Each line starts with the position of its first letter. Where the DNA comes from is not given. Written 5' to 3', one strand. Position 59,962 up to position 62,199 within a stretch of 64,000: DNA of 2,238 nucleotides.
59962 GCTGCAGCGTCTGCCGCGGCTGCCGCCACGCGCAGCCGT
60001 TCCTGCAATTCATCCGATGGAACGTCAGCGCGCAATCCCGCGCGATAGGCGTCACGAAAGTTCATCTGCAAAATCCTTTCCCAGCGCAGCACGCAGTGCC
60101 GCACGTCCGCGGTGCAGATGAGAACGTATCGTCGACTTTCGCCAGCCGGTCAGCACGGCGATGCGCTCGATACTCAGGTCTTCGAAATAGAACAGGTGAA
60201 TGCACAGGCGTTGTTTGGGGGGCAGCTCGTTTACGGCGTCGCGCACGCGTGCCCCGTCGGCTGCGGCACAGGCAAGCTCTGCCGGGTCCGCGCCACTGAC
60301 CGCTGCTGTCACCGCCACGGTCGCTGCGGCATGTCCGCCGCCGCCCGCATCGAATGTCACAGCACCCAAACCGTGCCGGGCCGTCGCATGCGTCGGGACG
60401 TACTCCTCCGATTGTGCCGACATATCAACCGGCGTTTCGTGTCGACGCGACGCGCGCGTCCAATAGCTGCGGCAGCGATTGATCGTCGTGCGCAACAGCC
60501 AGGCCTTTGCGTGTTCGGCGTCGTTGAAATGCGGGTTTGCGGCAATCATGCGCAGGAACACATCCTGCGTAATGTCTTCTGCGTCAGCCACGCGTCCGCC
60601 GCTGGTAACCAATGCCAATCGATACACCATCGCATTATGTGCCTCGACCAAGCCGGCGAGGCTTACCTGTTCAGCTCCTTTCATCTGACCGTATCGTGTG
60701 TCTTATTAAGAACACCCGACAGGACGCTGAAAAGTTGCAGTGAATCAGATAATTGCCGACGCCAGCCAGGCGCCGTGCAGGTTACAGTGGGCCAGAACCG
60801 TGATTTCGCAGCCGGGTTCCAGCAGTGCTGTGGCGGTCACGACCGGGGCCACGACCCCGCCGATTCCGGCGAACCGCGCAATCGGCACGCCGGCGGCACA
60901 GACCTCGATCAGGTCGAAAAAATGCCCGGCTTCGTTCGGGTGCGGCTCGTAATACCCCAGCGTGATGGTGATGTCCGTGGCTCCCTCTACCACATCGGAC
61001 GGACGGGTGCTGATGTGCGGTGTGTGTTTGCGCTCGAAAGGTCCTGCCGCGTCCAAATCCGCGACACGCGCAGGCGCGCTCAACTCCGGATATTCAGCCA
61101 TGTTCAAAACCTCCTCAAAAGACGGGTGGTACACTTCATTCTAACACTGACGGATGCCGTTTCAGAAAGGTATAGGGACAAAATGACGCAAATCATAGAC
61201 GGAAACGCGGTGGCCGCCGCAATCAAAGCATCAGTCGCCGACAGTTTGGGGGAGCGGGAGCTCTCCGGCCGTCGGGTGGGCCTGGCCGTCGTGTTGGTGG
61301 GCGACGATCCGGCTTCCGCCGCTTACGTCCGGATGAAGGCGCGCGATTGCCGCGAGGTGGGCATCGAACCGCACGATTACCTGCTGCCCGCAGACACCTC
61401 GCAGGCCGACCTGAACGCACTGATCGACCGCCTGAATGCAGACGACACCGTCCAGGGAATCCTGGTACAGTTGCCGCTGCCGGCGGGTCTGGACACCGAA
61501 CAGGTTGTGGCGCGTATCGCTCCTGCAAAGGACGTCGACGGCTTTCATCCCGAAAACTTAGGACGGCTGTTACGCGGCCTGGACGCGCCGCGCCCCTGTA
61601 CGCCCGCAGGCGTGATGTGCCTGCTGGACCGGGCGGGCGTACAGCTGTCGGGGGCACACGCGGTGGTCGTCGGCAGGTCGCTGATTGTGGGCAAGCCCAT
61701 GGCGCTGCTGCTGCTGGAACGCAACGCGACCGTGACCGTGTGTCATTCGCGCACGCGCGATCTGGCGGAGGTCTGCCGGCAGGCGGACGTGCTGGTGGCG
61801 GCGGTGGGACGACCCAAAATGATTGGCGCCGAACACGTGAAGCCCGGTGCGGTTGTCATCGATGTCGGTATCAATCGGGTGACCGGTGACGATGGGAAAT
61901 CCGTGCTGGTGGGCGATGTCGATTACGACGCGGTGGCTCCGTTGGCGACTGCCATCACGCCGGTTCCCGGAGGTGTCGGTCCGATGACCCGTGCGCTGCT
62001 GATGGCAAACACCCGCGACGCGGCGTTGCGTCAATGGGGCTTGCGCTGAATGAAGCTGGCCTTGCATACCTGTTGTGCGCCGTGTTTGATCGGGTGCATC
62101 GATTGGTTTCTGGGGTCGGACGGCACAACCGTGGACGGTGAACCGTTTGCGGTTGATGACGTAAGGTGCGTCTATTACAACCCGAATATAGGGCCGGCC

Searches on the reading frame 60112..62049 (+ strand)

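Call 45: search_protein_families(library=pfam, proteins=[window:60112-62049:+])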
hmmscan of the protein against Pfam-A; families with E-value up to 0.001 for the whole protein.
window:60112-62049:+ (645 aa): 2 families
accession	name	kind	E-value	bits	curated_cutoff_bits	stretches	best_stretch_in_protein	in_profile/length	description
PF02882.25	THF_DHG_CYH_C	-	1.8e-67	226.1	27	1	479-640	1-158/160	Tetrahydrofolate dehydrogenase/cyclohydrolase, NAD(P)-binding domain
PF00763.28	THF_DHG_CYH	-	6.2e-38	130.1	32.8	1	362-476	1-115/115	Tetrahydrofolate dehydrogenase/cyclohydrolase, catalytic domain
